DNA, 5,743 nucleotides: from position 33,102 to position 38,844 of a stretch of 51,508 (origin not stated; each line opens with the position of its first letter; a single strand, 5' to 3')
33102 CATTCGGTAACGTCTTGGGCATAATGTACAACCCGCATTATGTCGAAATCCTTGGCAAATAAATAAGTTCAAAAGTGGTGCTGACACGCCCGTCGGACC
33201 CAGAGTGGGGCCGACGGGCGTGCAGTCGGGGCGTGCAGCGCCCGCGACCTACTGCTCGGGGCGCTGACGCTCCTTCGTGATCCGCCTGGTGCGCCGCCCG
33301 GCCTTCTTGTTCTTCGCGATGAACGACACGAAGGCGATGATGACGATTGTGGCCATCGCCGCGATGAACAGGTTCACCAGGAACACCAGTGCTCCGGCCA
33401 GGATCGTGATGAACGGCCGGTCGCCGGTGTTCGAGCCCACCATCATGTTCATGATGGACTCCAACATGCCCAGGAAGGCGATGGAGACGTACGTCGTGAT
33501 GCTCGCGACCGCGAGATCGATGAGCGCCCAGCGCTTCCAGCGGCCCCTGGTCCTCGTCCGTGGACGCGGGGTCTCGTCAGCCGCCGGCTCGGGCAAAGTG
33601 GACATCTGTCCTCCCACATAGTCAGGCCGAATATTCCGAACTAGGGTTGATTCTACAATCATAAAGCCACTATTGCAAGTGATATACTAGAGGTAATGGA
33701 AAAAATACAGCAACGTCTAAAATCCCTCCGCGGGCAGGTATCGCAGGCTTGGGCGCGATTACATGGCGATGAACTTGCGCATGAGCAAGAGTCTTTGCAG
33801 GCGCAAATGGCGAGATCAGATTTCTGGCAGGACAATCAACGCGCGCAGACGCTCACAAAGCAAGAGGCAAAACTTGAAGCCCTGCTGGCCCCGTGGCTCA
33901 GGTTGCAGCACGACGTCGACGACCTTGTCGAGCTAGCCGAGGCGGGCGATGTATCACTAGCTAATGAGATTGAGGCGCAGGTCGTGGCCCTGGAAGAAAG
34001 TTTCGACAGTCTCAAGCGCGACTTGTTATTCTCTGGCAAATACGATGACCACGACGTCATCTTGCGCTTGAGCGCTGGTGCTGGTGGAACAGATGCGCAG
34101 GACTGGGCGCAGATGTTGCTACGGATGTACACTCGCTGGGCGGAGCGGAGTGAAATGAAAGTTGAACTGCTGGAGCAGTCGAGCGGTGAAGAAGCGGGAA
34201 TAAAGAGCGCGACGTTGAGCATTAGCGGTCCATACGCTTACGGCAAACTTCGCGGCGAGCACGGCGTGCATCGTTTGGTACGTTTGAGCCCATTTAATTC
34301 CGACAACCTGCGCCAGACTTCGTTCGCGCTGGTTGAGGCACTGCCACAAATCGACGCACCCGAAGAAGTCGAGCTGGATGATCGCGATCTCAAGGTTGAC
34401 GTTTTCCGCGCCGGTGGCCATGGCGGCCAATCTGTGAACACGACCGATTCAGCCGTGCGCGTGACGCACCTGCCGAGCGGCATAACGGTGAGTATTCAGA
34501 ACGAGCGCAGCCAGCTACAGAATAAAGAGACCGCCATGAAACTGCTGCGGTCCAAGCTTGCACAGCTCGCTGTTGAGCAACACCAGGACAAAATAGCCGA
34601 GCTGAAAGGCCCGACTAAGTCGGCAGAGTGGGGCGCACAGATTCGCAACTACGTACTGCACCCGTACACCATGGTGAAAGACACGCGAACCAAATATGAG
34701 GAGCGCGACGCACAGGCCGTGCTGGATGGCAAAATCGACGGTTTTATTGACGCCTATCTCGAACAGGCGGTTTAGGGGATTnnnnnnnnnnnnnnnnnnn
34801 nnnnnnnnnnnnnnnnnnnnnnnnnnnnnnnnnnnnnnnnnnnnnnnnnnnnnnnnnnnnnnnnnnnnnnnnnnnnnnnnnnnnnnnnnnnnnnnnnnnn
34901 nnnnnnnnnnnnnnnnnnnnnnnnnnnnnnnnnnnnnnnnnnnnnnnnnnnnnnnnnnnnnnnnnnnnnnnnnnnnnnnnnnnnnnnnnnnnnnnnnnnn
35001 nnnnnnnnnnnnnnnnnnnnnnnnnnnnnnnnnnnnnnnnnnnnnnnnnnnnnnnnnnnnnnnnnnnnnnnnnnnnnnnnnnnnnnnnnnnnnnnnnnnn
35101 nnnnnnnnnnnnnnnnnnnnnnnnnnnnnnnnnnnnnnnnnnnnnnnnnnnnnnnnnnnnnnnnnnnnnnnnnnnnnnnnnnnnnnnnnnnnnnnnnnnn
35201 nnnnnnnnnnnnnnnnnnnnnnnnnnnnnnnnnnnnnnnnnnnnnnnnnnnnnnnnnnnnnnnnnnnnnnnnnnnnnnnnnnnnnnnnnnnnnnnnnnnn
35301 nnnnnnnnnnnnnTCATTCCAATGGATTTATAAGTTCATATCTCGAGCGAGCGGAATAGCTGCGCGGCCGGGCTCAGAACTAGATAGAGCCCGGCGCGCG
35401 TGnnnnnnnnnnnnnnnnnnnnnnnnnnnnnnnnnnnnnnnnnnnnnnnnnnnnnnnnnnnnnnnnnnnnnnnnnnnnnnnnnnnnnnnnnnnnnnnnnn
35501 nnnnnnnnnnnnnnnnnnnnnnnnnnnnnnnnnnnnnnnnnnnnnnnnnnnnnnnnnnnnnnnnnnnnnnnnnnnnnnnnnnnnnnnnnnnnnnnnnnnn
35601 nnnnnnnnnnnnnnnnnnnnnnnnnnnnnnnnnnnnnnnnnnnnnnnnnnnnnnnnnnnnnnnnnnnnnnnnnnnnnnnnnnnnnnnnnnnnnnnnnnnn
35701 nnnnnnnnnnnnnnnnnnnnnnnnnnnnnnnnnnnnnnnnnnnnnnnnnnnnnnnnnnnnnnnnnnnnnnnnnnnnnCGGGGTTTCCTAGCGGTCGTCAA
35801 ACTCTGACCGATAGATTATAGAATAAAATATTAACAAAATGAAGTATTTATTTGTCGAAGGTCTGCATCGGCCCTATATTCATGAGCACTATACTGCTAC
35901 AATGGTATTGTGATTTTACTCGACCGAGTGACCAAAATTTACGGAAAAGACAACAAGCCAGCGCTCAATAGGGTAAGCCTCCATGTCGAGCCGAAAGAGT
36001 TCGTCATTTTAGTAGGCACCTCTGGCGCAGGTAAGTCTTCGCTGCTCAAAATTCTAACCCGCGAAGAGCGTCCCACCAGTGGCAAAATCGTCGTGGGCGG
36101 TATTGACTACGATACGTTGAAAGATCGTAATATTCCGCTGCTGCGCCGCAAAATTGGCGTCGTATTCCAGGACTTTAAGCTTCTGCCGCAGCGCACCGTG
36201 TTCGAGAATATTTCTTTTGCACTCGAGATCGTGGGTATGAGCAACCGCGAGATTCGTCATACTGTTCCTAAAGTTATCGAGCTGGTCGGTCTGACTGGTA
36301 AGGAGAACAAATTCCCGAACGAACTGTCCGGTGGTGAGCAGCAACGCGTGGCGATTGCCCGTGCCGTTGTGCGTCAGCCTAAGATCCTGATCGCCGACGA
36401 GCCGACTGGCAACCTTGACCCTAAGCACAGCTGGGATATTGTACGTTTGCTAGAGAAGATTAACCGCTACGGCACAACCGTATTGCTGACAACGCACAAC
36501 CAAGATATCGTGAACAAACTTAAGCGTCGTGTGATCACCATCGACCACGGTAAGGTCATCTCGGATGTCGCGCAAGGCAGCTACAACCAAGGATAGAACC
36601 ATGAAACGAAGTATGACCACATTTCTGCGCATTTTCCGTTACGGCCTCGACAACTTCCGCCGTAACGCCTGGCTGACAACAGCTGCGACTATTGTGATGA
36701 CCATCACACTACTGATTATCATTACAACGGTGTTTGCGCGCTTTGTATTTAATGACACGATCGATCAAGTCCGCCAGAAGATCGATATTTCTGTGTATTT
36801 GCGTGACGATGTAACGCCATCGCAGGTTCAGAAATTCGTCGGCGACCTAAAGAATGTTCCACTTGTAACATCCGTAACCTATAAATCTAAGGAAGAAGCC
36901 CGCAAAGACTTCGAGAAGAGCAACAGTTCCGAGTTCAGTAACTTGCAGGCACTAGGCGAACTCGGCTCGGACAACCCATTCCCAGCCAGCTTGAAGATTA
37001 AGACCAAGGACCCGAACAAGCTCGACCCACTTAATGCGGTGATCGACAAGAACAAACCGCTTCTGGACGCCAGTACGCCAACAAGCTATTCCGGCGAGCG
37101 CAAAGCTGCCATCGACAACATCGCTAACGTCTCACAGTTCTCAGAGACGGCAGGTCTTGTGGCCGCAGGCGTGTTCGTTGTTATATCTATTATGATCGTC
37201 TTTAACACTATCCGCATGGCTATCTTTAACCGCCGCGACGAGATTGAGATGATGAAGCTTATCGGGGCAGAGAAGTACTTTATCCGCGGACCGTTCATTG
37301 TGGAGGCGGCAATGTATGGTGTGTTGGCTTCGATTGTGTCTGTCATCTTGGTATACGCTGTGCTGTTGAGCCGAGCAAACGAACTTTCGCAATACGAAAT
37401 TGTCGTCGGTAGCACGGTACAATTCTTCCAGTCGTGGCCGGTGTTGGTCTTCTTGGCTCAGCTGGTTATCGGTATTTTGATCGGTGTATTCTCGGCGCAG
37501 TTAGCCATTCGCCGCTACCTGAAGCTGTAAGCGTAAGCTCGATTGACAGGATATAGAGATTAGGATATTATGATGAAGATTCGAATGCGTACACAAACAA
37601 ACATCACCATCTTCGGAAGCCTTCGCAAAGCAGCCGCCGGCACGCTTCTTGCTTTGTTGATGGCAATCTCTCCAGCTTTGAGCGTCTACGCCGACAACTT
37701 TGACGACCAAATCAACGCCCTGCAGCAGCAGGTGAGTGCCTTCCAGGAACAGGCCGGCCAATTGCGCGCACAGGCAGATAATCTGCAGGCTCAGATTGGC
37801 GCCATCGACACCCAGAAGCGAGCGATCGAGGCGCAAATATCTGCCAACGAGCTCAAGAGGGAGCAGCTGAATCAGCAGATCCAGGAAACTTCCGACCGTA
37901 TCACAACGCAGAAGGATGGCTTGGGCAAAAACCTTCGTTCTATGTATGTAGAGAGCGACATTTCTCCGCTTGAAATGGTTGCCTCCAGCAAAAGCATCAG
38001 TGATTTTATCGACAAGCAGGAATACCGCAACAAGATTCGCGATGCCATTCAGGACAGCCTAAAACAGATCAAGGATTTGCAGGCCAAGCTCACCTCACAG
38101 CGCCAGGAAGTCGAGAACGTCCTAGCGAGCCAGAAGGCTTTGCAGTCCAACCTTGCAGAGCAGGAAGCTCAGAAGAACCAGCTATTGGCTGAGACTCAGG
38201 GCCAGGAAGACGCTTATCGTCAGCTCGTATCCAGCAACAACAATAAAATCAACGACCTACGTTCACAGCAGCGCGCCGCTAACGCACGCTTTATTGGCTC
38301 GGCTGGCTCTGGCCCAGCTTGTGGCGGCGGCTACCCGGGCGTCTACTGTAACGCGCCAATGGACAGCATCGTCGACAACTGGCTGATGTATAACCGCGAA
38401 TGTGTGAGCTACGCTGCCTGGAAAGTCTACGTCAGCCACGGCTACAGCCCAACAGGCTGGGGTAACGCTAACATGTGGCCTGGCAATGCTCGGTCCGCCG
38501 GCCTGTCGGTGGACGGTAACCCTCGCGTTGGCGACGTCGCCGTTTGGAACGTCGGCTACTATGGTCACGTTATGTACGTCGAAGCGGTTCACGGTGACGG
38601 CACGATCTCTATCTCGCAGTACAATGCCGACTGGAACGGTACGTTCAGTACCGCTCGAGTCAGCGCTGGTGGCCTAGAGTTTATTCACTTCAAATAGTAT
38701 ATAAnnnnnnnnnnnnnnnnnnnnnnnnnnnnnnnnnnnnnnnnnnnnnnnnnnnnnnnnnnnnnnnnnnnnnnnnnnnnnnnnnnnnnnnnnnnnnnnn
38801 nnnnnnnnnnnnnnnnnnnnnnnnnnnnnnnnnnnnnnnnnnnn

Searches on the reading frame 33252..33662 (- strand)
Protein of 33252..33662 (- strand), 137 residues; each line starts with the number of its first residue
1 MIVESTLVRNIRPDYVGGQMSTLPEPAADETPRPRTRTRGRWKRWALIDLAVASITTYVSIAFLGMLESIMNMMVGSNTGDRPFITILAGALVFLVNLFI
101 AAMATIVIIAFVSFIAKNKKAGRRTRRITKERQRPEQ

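Call 64: search_protein_families(library=pfam, proteins=[window:33252-33662:-], max_evalue=0.01)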
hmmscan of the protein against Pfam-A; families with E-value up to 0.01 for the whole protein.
window:33252-33662:- (137 aa): 3 families
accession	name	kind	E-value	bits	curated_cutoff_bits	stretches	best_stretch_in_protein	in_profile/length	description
PF15420.11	Abhydrolase_9_N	-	0.0014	19.1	27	1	33-113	40-120/208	Alpha/beta-hydrolase family N-terminus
PF20990.2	DUF2207_C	-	0.0015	18.7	33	1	39-134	132-202/247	Predicted membrane protein (DUF2207) C-terminal domain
PF06687.17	SUR7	-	0.005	16.9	29.6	1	43-124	106-177/201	SUR7/PalI family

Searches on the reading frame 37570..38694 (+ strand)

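Call 88: search_protein_families(library=pfam, proteins=[window:37570-38694:+], max_evalue=0.001)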
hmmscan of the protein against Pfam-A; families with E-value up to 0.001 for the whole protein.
window:37570-38694:+ (375 aa): 4 families
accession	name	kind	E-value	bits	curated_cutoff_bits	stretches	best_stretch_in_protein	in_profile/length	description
PF05257.22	CHAP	-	5e-17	62.6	26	1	273-352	6-81/81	CHAP domain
PF24568.1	CC_PcsB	-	6.5e-08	32.8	27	1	104-175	1-73/75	Peptidoglycan hydrolase PcsB, coiled-coil domain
PF10186.14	ATG14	-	0.00019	21.1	33.2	1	49-188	36-159/347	Vacuolar sorting 38 and autophagy-related subunit 14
PF11932.13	DUF3450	-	0.00024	20.9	32.6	1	25-113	2-90/241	Protein of unknown function (DUF3450)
